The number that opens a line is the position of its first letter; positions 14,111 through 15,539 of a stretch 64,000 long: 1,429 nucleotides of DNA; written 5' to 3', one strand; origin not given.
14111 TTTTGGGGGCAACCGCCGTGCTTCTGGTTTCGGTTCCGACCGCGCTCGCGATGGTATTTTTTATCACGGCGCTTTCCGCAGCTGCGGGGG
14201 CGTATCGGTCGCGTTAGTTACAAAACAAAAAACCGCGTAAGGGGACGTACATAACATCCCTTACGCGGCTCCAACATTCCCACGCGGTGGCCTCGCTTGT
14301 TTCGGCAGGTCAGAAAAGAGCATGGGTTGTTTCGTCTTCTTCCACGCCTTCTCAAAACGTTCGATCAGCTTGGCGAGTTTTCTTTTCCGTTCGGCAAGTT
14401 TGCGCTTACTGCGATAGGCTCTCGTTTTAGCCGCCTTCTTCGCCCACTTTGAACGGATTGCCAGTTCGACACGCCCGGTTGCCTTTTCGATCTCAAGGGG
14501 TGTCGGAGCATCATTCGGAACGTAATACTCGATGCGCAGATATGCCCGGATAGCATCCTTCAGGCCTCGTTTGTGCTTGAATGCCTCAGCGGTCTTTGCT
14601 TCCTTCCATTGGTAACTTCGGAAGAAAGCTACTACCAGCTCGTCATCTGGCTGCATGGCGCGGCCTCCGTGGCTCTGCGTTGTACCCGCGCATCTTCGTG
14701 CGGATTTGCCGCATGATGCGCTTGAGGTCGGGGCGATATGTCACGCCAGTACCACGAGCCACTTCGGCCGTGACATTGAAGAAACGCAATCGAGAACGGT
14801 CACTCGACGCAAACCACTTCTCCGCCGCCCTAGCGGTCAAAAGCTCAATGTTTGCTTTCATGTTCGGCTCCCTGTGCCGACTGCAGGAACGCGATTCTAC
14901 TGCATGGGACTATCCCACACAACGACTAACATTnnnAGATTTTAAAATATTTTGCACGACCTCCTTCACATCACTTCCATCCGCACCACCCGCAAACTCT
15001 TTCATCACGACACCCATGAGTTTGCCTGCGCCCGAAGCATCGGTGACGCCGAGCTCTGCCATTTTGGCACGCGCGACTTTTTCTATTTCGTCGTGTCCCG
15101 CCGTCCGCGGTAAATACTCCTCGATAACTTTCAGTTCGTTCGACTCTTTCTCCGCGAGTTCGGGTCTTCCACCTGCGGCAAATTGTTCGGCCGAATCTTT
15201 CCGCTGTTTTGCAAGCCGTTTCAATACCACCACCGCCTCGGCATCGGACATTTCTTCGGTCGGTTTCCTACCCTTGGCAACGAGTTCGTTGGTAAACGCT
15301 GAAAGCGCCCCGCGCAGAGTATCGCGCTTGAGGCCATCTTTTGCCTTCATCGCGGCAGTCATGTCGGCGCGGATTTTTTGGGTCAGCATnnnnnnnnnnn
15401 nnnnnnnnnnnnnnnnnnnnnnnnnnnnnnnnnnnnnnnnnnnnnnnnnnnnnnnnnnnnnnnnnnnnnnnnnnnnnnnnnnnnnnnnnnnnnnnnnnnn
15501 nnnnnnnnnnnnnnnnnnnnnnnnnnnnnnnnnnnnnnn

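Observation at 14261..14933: Two-gene module with its own sigma70 promoter and canonical Shine-Dalgarno sites, boxed between terminators: a foreign-looking insertion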

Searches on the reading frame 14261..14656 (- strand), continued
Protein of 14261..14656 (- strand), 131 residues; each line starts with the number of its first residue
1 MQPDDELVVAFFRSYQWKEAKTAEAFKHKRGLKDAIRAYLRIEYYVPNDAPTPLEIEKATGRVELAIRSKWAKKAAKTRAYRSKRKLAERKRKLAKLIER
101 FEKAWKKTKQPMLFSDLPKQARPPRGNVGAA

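Call 93: find_encoding_contigs(protein=P0016, flank=4000, max_places=2)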
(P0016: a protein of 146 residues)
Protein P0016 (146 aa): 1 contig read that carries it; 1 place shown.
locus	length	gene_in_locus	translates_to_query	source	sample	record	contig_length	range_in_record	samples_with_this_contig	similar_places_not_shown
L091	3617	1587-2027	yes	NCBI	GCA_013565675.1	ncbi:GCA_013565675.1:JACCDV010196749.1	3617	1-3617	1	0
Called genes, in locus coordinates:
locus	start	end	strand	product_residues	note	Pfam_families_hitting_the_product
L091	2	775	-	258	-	?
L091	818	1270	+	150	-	PF09424:YqeY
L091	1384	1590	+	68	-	-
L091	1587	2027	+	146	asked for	-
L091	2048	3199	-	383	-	-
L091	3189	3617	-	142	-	?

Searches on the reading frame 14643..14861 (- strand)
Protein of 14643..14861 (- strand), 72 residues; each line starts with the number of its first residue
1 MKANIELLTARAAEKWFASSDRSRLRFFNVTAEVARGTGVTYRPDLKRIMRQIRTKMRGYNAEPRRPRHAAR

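Call 4: search_protein_families(library=phrogs, proteins=[window:14643-14861:-], max_evalue=1)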
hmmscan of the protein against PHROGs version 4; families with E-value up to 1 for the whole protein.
window:14643-14861:- (72 aa): 0 families

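Call 6: search_protein_families(library=pfam, proteins=[window:14643-14861:-], max_evalue=1)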
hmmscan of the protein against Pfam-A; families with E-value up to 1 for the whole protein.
window:14643-14861:- (72 aa): 1 family
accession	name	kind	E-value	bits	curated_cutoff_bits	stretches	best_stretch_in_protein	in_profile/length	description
PF14083.11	PGDYG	-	0.0072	17.1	27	1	6-47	10-51/102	PGDYG protein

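Call 7: search_protein_families(library=ncbifam, proteins=[window:14643-14861:-], max_evalue=1)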
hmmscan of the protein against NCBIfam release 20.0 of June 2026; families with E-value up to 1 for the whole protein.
window:14643-14861:- (72 aa): 0 families

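Call 8: search_protein_families(library=padloc, proteins=[window:14643-14861:-], max_evalue=1)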
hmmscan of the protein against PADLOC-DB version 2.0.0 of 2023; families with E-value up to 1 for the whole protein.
window:14643-14861:- (72 aa): 0 families

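Call 12: find_homologous_proteins(query=window:14643-14861:-, max_evalue=0.1)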
Query window:14643-14861:- (72 aa): 1 proteins with E <= 0.1 among 1 candidates.
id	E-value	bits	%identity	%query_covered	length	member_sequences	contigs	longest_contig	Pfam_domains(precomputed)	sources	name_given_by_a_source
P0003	1.2e-39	150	100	100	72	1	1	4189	-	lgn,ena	-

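Call 52: search_protein_families(library=pfam, alignment_id=A4, max_evalue=0.01)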
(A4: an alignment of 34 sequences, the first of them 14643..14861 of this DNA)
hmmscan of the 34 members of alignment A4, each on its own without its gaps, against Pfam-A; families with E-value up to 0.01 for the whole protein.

A. member 1, window:14643-14861:- (72 aa): 1 family
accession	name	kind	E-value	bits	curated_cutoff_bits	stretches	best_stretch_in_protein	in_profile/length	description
PF14083.11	PGDYG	-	0.0072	17.1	27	1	6-47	10-51/102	PGDYG protein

B. families by the number of members that match (of 34 scanned): 2 families
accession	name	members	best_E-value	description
PF14083.11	PGDYG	1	0.0072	PGDYG protein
PF09675.16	Chlamy_scaf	1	0.0087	Chlamydia-phage Chp2 scaffold (Chlamy_scaf)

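Call 63: search_solved_structures(query=window:14643-14861:-, max_evalue=5)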
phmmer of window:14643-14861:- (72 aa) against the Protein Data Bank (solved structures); distinct sequences matched with E-value up to 5: 2.
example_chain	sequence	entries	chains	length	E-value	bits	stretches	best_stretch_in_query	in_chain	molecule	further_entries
5cwg_A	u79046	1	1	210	0.062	16.8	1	20-63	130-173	Designed helical repeat protein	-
5cwc_A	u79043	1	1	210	0.081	16.5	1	21-59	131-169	Designed helical repeat protein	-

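Call 73: predict_structure(protein=window:14643-14861:-)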
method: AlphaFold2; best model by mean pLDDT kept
length: 72 residues; sequences in the alignment: 1
mean_pLDDT: 64.5   pTM: 0.39
mean pLDDT of the five models: 64.5, 63.8, 55.9, 55.5, 51.0
residues with pLDDT >= 90: 0; 70-90: 32; 50-70: 31; < 50: 9
segments of 3 or more residues with pLDDT < 50: 1-6
pLDDT, mean of each block of 10 residues (from residue 1): 47 58 73 76 73 73 53 52
secondary structure, 60 per line:
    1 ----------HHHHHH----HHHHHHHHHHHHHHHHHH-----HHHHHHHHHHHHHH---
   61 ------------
elements in order: H11-16 H21-38 H44-57

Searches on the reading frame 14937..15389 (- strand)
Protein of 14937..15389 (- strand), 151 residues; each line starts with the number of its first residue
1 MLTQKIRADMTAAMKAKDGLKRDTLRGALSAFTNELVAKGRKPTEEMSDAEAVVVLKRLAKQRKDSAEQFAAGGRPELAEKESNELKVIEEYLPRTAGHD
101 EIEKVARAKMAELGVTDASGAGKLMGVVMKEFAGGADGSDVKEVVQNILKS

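Call 6: search_protein_families(library=pfam, proteins=[window:14937-15389:-], max_evalue=1)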
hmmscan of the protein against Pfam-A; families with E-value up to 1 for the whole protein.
seq(151 aa): 4 families
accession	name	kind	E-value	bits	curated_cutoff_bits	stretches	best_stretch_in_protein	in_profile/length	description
PF09424.15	YqeY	-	6e-40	137.1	27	1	4-149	2-143/143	Yqey-like protein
PF02637.23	GatB_Yqey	-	0.0013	19.1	27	1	46-149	56-148/148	GatB domain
PF13618.11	Gluconate_2-dh3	-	0.059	14.2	23.4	1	21-68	44-91/135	Gluconate 2-dehydrogenase subunit 3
PF04352.18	ProQ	-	0.073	13.5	27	1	2-35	28-60/109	ProQ/FINO family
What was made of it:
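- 14934..15389 (-): yqeY, the conserved left flank of the slot. Pfam YqeY, E = 6e-40 (call 6).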

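Call 33: find_related_loci(query=A2, collection=metagenome_contigs, flank=4000)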
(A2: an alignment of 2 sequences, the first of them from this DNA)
Query A2 (151 aa) in metagenome_contigs; peptide patterns used: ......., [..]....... (x = any residue, [..] = any of these).
599 stretches matched a pattern (row limit reached: there are more); 439 encode a relative of the query (tblastn E <= 1e-3); the best 80 are kept; 80 distinct loci.
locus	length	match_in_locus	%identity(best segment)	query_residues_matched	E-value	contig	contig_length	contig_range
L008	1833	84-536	75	1-151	4e-74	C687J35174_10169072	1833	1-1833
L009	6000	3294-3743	75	1-150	8e-71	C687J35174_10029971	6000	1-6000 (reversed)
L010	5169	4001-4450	74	1-150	3e-69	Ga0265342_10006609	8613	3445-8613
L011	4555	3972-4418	73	1-149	4e-69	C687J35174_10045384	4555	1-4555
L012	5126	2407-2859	72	1-151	1e-68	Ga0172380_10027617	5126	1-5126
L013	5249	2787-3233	72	1-149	6e-69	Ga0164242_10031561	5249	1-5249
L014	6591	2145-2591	73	1-149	2e-68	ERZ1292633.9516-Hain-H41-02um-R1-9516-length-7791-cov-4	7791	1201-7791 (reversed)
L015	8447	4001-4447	73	1-149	1e-68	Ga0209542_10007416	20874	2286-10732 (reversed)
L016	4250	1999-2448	73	1-150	9e-68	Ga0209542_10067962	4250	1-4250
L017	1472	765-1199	77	1-145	3e-71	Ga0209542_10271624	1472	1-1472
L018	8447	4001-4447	72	1-149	5e-67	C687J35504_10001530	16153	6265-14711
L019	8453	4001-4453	72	1-151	3e-67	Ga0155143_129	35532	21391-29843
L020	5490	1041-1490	70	1-150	4e-66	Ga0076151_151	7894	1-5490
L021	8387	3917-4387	71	1-151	3e-66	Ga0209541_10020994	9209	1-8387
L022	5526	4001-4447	70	1-149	8e-66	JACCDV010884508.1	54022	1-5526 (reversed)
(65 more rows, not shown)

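Call 77: find_related_loci(query=L019:4716-5213:+, collection=viral_contigs, flank=4000)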
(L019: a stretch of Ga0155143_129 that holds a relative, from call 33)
Query L019:4716-5213:+ (165 aa) in viral_contigs; peptide patterns used: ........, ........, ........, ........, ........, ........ (x = any residue, [..] = any of these).
39 stretches matched a pattern, but none encodes a relative of the query by tblastn (E <= 1e-3).
